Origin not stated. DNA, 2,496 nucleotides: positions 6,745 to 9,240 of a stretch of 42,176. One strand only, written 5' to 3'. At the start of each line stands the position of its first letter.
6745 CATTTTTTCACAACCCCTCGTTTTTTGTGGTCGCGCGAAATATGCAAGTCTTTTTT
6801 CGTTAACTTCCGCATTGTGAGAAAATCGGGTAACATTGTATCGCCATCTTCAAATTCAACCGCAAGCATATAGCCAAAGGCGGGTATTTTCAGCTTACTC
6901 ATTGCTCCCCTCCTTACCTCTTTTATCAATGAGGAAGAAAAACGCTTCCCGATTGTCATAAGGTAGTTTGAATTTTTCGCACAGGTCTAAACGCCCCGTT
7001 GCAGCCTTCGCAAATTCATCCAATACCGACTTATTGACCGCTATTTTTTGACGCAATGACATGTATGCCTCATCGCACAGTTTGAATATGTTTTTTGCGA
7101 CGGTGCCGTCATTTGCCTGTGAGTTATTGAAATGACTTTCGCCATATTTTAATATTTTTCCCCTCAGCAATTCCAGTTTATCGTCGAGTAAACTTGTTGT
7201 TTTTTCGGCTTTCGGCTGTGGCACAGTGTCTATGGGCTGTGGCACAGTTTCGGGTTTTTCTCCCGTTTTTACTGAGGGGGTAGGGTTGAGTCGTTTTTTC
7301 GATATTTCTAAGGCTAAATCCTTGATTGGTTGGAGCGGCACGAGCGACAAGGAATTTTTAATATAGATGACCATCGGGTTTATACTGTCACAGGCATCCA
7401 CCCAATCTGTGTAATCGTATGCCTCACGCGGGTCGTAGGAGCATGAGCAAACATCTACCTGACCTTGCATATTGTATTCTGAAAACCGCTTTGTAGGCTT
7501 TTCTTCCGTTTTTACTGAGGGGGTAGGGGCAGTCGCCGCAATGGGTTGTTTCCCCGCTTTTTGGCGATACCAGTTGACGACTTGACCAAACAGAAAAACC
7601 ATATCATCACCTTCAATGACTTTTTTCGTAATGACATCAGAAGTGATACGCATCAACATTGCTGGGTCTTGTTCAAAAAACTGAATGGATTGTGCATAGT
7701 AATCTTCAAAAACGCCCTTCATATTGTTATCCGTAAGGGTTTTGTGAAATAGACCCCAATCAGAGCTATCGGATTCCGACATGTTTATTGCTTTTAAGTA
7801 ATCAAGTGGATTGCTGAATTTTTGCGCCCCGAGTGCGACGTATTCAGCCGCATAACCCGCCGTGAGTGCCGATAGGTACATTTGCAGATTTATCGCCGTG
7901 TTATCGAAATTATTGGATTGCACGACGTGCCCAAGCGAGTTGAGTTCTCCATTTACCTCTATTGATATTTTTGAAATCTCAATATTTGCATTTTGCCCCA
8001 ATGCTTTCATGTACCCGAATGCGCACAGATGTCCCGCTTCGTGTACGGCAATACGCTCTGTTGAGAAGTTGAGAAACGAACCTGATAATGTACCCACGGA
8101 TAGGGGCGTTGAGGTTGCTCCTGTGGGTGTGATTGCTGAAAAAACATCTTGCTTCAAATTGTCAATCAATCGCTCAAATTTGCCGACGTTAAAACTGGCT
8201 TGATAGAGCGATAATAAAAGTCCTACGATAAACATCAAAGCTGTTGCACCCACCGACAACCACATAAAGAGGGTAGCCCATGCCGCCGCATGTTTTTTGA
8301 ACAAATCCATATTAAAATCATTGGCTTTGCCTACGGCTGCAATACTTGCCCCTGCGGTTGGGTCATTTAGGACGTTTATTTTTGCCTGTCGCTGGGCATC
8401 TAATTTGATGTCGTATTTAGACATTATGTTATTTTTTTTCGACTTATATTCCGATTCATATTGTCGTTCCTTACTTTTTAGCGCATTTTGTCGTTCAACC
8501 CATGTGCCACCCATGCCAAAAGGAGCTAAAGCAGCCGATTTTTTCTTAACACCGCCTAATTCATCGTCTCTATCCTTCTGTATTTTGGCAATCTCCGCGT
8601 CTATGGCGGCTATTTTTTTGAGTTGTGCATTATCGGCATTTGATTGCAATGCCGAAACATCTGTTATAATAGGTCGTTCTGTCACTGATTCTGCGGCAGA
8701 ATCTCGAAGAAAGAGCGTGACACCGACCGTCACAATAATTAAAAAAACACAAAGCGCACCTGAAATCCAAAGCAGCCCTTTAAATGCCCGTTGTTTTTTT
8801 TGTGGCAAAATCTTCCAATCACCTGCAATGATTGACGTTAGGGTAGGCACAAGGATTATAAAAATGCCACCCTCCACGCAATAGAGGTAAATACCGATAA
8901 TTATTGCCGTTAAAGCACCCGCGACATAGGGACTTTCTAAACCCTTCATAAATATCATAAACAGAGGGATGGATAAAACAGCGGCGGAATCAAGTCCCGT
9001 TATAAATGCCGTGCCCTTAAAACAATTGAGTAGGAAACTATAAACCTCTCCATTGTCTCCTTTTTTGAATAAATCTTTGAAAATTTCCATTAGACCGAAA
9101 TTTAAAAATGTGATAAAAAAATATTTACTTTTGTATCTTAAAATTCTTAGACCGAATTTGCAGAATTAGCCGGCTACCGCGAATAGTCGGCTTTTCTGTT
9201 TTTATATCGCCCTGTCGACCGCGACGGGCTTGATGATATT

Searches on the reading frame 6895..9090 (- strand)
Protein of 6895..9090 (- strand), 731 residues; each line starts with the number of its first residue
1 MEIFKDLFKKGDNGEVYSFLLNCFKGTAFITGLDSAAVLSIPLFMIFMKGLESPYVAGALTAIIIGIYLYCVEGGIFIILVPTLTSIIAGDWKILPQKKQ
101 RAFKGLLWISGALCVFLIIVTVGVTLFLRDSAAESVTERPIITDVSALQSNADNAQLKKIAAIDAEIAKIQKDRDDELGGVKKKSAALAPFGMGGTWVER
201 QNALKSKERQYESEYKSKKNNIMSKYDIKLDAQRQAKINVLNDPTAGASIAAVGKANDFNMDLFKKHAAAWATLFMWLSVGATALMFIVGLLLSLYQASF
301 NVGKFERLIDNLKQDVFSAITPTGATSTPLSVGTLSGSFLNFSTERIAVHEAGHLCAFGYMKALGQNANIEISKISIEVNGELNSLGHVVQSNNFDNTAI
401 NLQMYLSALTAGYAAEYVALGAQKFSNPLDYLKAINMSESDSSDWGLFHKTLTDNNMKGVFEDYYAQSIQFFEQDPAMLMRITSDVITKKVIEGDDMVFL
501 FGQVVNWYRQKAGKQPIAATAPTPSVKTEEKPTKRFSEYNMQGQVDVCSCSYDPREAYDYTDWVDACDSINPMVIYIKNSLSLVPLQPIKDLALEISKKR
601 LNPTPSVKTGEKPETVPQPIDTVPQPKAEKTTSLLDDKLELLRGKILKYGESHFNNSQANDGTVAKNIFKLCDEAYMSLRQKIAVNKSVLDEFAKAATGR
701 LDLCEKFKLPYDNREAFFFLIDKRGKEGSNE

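Call 6: search_protein_families(library=phrogs, proteins=[window:6895-9090:-])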
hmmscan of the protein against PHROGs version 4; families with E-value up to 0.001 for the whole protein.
window:6895-9090:- (731 aa): 0 families

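Call 8: search_protein_families(library=pfam, proteins=[window:6895-9090:-])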
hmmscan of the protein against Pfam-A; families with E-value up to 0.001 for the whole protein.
window:6895-9090:- (731 aa): 1 family
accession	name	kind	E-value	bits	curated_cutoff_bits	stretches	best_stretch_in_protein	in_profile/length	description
PF01434.24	Peptidase_M41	-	0.00043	20.6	29.9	0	345-447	9-107/191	Peptidase family M41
